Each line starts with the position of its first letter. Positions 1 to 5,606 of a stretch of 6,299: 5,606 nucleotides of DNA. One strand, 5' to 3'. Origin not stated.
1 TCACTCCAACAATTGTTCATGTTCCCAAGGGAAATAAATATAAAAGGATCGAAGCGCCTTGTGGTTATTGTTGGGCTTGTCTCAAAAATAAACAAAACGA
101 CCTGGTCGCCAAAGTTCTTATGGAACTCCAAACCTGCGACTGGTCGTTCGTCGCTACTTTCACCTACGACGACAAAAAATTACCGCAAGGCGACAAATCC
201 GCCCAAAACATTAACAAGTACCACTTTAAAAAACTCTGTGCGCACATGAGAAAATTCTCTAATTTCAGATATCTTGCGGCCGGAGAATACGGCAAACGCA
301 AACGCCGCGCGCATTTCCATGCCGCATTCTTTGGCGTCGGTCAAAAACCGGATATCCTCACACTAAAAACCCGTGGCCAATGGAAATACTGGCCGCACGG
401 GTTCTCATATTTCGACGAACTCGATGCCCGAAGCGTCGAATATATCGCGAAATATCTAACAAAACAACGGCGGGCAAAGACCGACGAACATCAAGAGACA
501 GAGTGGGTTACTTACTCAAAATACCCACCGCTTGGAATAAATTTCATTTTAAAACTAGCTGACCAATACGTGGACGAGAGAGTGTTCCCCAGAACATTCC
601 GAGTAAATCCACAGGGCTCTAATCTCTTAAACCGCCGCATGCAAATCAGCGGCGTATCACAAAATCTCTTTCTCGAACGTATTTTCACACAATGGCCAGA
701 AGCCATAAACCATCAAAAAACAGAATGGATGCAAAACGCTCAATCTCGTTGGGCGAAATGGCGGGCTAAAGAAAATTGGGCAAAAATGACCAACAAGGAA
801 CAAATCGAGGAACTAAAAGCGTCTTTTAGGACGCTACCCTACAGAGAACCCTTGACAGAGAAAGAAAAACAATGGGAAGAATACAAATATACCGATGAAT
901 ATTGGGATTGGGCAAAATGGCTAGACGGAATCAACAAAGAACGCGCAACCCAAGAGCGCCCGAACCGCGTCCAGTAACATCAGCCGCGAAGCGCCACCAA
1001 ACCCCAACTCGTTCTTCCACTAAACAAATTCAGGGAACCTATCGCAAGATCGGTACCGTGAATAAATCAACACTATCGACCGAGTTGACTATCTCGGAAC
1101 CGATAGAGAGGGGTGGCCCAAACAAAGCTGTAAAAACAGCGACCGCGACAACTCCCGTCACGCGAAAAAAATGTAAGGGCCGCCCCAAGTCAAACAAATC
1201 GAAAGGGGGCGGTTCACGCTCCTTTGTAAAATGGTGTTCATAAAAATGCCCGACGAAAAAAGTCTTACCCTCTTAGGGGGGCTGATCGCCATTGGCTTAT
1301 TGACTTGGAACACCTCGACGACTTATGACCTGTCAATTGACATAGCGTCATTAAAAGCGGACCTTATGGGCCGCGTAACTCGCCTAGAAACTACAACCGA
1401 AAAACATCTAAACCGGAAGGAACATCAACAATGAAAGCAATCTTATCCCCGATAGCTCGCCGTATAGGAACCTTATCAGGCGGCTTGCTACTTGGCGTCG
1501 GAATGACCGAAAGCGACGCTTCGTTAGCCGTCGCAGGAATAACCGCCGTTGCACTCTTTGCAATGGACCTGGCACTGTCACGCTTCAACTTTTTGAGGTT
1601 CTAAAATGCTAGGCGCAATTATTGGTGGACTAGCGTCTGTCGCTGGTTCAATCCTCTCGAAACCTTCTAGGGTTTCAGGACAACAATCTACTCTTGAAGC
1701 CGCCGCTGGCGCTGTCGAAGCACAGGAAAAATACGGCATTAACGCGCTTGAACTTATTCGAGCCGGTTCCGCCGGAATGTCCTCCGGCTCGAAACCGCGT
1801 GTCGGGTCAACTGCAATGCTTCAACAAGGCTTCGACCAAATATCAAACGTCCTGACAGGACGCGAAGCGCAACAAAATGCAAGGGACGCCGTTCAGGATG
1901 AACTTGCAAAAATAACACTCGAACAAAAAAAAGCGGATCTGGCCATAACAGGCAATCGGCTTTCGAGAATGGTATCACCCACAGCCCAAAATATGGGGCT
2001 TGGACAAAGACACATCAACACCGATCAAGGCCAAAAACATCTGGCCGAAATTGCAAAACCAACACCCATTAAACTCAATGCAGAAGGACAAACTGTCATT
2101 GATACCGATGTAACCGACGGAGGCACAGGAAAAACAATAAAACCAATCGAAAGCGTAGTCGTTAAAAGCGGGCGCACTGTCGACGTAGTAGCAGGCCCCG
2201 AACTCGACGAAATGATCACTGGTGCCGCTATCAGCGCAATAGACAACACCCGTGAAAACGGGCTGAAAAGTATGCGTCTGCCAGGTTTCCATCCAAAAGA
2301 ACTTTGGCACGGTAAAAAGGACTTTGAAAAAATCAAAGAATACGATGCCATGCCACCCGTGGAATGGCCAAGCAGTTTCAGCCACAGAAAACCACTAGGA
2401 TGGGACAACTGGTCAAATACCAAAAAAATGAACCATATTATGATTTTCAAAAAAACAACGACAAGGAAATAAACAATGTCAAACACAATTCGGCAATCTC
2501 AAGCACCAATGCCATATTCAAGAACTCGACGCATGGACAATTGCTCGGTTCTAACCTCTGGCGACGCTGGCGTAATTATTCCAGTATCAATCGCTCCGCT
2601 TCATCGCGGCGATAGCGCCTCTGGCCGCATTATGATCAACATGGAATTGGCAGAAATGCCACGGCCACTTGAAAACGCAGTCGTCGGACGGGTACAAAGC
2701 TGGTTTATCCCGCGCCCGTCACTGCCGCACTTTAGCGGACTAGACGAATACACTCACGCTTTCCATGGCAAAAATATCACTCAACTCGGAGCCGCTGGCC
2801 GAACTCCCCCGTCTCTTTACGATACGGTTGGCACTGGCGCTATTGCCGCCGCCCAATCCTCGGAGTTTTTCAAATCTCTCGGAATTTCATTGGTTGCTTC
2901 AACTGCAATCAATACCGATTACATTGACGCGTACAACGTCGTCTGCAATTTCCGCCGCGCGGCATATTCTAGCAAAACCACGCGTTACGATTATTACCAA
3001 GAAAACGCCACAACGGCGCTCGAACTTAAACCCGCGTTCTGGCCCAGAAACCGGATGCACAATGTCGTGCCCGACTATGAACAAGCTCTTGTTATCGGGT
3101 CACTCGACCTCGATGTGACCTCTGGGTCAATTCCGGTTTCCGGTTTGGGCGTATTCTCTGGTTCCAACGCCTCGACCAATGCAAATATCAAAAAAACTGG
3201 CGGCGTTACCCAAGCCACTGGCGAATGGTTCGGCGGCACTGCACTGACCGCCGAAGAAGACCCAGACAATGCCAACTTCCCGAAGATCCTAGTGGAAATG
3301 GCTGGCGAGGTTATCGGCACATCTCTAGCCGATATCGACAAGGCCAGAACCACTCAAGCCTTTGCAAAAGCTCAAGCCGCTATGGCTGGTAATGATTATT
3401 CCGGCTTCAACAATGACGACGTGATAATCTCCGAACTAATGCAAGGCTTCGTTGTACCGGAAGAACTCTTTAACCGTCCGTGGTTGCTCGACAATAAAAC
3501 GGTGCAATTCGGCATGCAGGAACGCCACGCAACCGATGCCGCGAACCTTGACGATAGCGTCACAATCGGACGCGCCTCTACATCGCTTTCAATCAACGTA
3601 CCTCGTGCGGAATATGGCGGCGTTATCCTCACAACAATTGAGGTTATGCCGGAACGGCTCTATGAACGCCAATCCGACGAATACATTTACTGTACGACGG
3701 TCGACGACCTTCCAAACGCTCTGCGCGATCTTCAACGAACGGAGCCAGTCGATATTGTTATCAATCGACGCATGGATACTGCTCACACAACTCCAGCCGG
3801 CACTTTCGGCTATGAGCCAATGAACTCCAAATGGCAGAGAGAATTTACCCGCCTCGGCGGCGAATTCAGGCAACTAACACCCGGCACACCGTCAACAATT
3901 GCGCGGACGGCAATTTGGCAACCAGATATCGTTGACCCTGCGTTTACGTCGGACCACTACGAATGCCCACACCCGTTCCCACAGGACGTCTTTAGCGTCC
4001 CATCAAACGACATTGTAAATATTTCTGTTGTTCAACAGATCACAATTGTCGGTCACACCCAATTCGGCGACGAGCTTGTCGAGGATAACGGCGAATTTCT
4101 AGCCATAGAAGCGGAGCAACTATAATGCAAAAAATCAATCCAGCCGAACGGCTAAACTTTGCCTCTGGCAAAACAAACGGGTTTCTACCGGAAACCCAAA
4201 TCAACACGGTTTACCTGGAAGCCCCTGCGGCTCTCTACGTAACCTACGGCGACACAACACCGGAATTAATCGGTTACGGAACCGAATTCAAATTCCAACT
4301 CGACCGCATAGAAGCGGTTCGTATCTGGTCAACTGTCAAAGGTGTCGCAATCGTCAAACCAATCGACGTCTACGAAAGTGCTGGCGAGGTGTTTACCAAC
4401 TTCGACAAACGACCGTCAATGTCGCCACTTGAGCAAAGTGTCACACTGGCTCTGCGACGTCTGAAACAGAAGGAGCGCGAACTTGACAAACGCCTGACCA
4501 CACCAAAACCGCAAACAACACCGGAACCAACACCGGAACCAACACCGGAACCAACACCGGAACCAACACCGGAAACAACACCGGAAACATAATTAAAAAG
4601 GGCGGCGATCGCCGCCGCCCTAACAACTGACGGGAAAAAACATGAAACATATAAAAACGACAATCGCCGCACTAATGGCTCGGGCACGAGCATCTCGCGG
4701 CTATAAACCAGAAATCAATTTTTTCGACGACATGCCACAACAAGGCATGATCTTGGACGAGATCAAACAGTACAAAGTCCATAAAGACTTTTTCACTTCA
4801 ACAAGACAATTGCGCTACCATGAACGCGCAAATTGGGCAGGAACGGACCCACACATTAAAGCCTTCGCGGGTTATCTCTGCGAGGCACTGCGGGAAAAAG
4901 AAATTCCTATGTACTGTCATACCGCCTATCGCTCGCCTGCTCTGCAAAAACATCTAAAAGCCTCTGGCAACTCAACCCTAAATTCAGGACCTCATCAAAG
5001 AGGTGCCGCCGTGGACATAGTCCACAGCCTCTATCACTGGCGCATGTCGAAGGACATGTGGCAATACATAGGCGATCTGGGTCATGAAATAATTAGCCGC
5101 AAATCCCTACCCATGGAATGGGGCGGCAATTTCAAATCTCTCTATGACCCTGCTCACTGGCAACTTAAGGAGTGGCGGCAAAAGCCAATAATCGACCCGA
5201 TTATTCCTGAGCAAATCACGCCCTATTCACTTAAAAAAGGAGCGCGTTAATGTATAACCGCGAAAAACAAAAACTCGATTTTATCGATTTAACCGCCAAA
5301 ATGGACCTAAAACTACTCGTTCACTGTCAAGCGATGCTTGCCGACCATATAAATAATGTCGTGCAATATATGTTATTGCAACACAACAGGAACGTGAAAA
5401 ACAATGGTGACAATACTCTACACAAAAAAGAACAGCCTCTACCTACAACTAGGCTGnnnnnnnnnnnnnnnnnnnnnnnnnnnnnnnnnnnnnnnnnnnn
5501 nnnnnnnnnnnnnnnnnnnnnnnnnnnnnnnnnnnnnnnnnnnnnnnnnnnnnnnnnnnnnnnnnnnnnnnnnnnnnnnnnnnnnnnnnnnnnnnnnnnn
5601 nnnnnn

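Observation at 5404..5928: Half-size C5-cytosine-methyltransferase-like protein lacking a SAM loop and a target-recognition domain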

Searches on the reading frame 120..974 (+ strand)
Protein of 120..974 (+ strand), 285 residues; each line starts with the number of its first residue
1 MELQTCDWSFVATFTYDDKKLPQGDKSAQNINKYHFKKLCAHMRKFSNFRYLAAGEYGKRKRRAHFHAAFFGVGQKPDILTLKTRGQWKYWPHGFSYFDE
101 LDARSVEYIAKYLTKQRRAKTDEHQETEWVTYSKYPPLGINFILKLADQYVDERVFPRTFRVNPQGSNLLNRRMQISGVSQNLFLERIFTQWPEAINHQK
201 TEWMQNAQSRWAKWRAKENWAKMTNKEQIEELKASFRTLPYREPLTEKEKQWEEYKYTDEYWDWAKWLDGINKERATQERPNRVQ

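Call 3: search_protein_families(library=pfam, proteins=[window:120-974:+], max_evalue=1)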
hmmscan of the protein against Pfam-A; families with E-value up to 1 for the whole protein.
window:120-974:+ (285 aa): 1 family
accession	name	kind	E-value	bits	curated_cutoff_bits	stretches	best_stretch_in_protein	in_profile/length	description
PF23343.2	REP_ORF2-G2P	-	2e-17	63.7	27.8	1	11-116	3-98/99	Replication-associated protein ORF2/G2P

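Call 4: search_protein_families(library=phrogs, proteins=[window:120-974:+], max_evalue=1)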
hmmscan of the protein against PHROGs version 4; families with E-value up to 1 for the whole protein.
window:120-974:+ (285 aa): 4 families
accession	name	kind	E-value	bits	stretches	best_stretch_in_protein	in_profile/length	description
phrog_942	-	DNA, RNA and nucleotide metabolism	1e-24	88.7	1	2-215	112-328/501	replication initiation protein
phrog_29197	-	unknown function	0.00044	21.3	1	2-71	85-168/187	-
phrog_713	-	DNA, RNA and nucleotide metabolism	0.064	13.1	1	44-70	164-190/432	DNA replication initiation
phrog_3419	-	DNA, RNA and nucleotide metabolism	0.23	11.9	0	33-117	123-213/289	rolling circle DNA replication initiation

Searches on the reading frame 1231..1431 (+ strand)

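Call 3: search_protein_families(library=pfam, proteins=[window:1231-1431:+], max_evalue=1)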
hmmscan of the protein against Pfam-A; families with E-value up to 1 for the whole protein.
window:1231-1431:+ (67 aa): 0 families

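Call 4: search_protein_families(library=phrogs, proteins=[window:1231-1431:+], max_evalue=1)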
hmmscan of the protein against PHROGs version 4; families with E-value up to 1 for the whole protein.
window:1231-1431:+ (67 aa): 1 family
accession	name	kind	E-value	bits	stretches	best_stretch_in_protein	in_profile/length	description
phrog_33111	-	unknown function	0.047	14.9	1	15-46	12-43/61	-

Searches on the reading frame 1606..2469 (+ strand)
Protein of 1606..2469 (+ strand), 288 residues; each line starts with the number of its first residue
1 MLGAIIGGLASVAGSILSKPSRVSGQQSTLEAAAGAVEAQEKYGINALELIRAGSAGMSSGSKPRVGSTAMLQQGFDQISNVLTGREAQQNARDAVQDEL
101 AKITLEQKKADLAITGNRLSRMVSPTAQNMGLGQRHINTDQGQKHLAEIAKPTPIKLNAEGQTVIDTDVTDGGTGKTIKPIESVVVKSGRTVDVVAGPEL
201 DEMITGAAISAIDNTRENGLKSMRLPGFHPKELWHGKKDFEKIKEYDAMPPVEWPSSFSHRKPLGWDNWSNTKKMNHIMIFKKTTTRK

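Call 3: search_protein_families(library=pfam, proteins=[window:1606-2469:+], max_evalue=1)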
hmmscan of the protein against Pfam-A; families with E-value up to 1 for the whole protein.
window:1606-2469:+ (288 aa): 0 families

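Call 4: search_protein_families(library=phrogs, proteins=[window:1606-2469:+], max_evalue=1)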
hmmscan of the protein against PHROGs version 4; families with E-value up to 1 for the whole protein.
window:1606-2469:+ (288 aa): 2 families
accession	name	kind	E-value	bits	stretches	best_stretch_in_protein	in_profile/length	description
phrog_19553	-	tail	0.035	15.5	1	45-108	43-106/150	minor tail protein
phrog_14170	-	unknown function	0.26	12.2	1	191-204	20-33/41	-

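Call 5: search_protein_families(library=ncbifam, proteins=[window:1606-2469:+], max_evalue=1)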
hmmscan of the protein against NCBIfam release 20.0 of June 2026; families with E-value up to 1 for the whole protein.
window:1606-2469:+ (288 aa): 0 families

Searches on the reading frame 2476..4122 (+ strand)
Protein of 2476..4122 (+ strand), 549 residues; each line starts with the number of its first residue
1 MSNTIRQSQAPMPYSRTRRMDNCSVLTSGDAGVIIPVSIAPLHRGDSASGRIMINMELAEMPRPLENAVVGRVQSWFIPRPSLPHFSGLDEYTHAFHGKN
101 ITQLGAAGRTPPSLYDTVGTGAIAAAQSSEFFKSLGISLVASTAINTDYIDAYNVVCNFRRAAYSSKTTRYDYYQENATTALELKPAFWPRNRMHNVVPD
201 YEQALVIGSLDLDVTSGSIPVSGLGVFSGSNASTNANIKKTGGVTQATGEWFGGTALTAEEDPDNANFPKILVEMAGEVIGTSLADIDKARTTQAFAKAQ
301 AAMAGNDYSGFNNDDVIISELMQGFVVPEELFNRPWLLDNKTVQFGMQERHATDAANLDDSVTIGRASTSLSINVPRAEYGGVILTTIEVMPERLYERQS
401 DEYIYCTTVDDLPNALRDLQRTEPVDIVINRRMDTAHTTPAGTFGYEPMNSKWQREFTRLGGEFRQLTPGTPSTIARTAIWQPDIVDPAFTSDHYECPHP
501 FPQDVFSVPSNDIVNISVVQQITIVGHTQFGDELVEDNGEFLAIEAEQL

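Call 3: search_protein_families(library=pfam, proteins=[window:2476-4122:+], max_evalue=1)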
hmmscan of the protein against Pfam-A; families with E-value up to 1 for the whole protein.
window:2476-4122:+ (549 aa): 0 families

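Call 4: search_protein_families(library=phrogs, proteins=[window:2476-4122:+], max_evalue=1)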
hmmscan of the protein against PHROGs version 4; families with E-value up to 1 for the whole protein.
window:2476-4122:+ (549 aa): 2 families
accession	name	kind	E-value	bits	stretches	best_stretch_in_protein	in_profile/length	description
phrog_514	-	head and packaging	9.9e-06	25.5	1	8-467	15-450/531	major head protein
phrog_20516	-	unknown function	0.33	12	1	220-251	27-58/82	-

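Call 5: search_protein_families(library=ncbifam, proteins=[window:2476-4122:+], max_evalue=1)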
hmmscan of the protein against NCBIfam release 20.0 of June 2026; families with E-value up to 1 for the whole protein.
window:2476-4122:+ (549 aa): 0 families

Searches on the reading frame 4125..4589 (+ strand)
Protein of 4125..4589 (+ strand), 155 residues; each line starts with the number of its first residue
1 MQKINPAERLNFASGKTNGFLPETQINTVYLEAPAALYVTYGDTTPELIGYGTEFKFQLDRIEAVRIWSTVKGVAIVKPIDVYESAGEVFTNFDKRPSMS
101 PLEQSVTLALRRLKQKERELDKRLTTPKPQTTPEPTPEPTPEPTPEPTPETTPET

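Call 3: search_protein_families(library=pfam, proteins=[window:4125-4589:+], max_evalue=1)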
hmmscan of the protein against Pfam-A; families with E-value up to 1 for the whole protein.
window:4125-4589:+ (155 aa): 1 family
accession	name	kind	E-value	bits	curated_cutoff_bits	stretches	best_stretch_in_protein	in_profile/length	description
PF05887.16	Trypan_PARP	-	0.11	13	100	1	125-153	81-109/134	Procyclic acidic repetitive protein (PARP)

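Call 4: search_protein_families(library=phrogs, proteins=[window:4125-4589:+], max_evalue=1)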
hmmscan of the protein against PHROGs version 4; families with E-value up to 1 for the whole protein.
window:4125-4589:+ (155 aa): 0 families

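Call 5: search_protein_families(library=ncbifam, proteins=[window:4125-4589:+], max_evalue=1)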
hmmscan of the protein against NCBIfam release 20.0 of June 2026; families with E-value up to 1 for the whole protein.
window:4125-4589:+ (155 aa): 8 families
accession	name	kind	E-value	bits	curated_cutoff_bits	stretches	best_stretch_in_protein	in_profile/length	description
NF033186.1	internalin_K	exception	0.0065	15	1100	1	125-153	508-536/604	class 1 internalin InlK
NF037973.1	metallo_SslE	exception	0.012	12.9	3000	1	125-154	52-81/1519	lipoprotein metalloprotease SslE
NF008082.0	PRK10819.1-3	equivalog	0.021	14.6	265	1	101-149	43-90/242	TonB system transport protein TonB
NF008084.0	PRK10819.1-5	equivalog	0.057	13.3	315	1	125-153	75-104/249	TonB system transport protein TonB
TIGR03354.1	VI_FHA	hypoth_equivalog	0.19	11.5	120.25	1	77-151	160-228/420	type VI secretion system-associated FHA domain protein TagH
NF011521.0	PRK14960.1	equivalog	0.19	10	1228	1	121-151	406-436/702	DNA polymerase III subunit gamma/tau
NF052326.1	anti_RE_DarA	equivalog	0.3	9.6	350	1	120-152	378-410/654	antirestriction phage head protein DarA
NF033845.1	MSCRAMM_ClfB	exception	0.48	8.3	999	1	125-154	546-575/871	MSCRAMM family adhesin clumping factor ClfB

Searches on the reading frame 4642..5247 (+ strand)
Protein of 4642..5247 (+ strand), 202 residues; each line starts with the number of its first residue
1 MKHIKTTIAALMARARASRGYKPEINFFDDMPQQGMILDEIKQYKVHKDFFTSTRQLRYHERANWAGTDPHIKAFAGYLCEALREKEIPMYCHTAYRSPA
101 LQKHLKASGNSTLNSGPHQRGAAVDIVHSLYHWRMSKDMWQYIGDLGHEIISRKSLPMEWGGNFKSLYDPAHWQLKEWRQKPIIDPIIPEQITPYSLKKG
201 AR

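Call 3: search_protein_families(library=pfam, proteins=[window:4642-5247:+], max_evalue=1)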
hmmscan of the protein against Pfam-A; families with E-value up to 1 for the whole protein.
window:4642-5247:+ (202 aa): 3 families
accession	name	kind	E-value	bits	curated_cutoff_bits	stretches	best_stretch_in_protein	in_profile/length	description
PF13539.11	Peptidase_M15_4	-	6.1e-05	23.9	25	1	116-174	7-69/70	D-alanyl-D-alanine carboxypeptidase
PF08444.16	Gly_acyl_tr_C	-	0.14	12.9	27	1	80-116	45-81/89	Aralkyl acyl-CoA:amino acid N-acyltransferase, C-terminal region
PF05951.18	Peptidase_M15_2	-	0.17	12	27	1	90-127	74-111/153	Bacterial protein of unknown function (DUF882)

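Call 4: search_protein_families(library=phrogs, proteins=[window:4642-5247:+], max_evalue=1)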
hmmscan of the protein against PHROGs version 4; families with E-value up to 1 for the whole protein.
window:4642-5247:+ (202 aa): 8 families
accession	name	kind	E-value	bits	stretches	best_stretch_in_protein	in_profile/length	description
phrog_465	-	lysis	9.3e-14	52.4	1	32-180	19-170/292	endolysin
phrog_5115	-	moron, auxiliary metabolic gene and host takeover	2.4e-08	34.6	1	62-178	10-124/283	ferredoxin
phrog_6523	-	lysis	6.5e-08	33.7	1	81-177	30-131/255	endolysin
phrog_2649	-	lysis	6.6e-08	33.7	1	65-180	10-132/261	endolysin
phrog_1768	-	lysis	4.3e-05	22.3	1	79-178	947-1041/1577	endolysin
phrog_15351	-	lysis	0.02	15.2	1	79-179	32-140/289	endolysin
phrog_894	-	lysis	0.17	11.9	1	81-127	79-121/389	endolysin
phrog_28403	-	unknown function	0.68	10.8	1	130-138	11-19/32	-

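Call 5: search_protein_families(library=ncbifam, proteins=[window:4642-5247:+], max_evalue=1)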
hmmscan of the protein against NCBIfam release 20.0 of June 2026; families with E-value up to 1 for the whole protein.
window:4642-5247:+ (202 aa): 0 families

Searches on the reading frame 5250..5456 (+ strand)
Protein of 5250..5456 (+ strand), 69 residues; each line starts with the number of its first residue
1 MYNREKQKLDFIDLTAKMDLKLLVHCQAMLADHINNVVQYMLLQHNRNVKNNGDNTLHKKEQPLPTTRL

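Call 3: search_protein_families(library=pfam, proteins=[window:5250-5456:+], max_evalue=1)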
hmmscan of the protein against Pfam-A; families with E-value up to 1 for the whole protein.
window:5250-5456:+ (69 aa): 0 families

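Call 4: search_protein_families(library=phrogs, proteins=[window:5250-5456:+], max_evalue=1)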
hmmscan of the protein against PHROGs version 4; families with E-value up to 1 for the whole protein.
window:5250-5456:+ (69 aa): 2 families
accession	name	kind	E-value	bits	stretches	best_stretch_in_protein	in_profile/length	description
phrog_3293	-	head and packaging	0.076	12.7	1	2-53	41-93/436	virion structural protein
phrog_7769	-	unknown function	0.12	13.9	1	6-49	71-116/118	-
